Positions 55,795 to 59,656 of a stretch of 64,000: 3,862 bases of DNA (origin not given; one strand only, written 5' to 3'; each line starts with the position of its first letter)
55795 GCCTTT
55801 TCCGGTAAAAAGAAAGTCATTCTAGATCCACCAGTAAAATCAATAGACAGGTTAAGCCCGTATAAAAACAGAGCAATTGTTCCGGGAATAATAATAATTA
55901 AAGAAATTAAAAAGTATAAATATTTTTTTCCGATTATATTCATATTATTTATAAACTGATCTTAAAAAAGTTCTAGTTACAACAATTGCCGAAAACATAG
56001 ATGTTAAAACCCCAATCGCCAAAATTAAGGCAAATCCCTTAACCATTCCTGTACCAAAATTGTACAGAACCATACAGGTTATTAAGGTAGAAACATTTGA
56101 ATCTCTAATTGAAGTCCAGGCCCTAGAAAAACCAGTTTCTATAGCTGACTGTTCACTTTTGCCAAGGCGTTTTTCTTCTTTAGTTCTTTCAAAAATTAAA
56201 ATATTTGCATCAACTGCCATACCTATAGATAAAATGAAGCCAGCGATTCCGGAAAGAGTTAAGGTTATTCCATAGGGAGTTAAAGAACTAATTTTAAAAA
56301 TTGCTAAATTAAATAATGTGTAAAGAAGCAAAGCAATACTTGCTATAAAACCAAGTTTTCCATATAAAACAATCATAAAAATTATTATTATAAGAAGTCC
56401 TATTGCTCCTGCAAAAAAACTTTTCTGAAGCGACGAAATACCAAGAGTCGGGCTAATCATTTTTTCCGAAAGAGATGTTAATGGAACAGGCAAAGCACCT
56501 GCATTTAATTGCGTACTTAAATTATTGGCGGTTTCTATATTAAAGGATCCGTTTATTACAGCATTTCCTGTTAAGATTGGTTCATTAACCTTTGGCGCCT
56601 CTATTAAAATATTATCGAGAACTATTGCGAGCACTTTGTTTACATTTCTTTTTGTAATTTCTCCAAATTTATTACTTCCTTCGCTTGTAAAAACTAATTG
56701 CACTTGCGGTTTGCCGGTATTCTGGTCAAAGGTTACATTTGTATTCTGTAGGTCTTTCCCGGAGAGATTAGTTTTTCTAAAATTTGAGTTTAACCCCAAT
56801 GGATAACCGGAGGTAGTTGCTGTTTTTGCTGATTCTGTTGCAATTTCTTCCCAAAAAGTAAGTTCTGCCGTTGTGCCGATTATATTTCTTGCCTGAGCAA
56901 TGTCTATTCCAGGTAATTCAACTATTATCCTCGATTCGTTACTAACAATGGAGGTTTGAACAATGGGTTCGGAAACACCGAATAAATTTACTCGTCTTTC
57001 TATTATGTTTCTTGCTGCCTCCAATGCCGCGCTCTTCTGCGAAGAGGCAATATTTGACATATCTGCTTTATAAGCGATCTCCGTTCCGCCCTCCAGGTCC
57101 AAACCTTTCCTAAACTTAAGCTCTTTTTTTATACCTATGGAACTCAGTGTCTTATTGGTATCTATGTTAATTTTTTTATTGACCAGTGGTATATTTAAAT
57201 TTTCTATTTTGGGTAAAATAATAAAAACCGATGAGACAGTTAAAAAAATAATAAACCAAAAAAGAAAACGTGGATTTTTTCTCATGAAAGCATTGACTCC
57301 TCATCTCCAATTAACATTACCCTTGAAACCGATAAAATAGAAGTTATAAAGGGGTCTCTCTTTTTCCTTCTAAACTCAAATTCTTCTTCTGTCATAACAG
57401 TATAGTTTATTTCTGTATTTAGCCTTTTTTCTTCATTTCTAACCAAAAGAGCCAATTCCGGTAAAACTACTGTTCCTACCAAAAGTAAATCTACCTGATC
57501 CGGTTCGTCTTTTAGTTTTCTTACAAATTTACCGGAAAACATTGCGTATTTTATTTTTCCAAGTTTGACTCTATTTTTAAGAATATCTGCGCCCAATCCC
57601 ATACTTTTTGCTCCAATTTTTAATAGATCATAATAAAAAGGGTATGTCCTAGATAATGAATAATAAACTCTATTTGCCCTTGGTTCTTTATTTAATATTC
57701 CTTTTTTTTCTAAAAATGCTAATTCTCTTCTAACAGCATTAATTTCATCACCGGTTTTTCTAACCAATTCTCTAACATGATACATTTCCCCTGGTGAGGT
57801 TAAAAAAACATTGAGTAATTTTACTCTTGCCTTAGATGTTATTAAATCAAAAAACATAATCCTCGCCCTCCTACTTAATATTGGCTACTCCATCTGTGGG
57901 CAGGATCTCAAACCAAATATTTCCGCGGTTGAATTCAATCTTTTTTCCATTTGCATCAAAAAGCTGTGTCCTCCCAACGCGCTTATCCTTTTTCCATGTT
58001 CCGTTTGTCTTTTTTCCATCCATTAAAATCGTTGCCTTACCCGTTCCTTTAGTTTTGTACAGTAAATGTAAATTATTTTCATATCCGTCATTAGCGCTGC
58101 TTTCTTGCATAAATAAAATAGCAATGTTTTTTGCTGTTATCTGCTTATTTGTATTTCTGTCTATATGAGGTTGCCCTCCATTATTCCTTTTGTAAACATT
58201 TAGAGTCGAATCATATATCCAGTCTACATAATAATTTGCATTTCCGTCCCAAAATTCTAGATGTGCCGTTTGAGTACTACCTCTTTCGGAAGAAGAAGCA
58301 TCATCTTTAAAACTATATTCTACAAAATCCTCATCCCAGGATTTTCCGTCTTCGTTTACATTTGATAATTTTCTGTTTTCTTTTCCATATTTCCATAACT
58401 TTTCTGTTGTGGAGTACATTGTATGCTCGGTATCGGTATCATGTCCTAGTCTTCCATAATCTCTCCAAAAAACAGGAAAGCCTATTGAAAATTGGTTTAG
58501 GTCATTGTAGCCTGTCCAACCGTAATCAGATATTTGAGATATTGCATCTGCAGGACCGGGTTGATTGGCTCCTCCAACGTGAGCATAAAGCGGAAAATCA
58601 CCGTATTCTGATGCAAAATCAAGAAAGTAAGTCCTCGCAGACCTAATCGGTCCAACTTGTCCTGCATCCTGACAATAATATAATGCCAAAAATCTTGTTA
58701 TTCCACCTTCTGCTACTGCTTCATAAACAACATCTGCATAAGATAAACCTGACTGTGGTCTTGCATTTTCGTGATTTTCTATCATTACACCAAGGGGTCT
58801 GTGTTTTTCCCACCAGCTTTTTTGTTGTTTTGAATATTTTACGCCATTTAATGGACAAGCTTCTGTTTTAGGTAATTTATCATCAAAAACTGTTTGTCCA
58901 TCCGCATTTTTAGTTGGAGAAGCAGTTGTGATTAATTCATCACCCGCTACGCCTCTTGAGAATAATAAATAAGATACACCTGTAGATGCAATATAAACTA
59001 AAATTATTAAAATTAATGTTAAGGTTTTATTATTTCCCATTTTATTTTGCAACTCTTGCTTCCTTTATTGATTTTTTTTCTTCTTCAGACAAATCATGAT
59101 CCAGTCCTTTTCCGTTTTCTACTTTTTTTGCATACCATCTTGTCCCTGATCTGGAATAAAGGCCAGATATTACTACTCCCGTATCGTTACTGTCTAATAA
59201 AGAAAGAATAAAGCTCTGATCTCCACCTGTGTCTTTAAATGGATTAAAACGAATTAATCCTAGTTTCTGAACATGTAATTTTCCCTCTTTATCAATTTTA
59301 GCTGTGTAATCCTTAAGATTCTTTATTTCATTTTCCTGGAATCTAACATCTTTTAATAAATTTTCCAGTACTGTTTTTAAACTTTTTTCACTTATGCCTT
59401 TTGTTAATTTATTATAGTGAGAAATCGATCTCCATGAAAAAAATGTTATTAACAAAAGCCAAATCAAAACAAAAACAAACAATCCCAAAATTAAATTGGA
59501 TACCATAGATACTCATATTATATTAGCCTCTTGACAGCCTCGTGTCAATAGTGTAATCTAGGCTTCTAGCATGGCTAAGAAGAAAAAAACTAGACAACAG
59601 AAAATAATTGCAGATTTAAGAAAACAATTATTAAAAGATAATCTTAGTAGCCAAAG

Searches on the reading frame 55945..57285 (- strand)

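Call 68: search_protein_families(library=pfam, proteins=[window:55945-57285:-], max_evalue=0.00001)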
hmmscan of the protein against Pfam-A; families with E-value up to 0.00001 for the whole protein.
window:55945-57285:- (446 aa): 4 families
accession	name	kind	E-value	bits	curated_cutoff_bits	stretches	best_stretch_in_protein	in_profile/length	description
PF22599.2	SecDF_P1_head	-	4.5e-30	104.3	27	1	170-267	17-114/114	SecDF, P1 head subdomain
PF21760.3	SecD_1st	-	1.7e-16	59.9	27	1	89-146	2-57/60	Protein translocase subunit SecDF, P1 domain, N-terminal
PF02355.23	SecD_SecF_C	-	1.3e-12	47.9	20.5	1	271-443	15-185/189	Protein export membrane protein SecD/SecF, C-terminal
PF03176.21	MMPL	-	3.2e-07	30.1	20.5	1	288-435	144-293/333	MMPL family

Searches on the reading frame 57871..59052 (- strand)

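Call 68: search_protein_families(library=pfam, proteins=[window:57871-59052:-], max_evalue=0.00001)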
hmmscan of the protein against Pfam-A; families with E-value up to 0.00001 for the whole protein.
window:57871-59052:- (393 aa): 2 families
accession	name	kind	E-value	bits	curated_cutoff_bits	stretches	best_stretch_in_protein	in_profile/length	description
PF11258.13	DUF3048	-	3.6e-36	125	25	1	82-225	12-144/148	Protein of unknown function (DUF3048) N-terminal domain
PF17479.7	DUF3048_C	-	2.6e-25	89.4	25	1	272-380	7-113/114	Protein of unknown function (DUF3048) C-terminal domain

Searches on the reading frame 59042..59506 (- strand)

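Call 69: search_protein_families(library=pfam, proteins=[window:59042-59506:-], max_evalue=0.00001)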
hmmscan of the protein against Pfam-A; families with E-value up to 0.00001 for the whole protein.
window:59042-59506:- (154 aa): 1 family
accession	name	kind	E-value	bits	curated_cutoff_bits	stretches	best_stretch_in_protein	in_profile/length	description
PF14584.11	DUF4446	-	3.5e-35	121.7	27.4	1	6-150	5-149/150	Protein of unknown function (DUF4446)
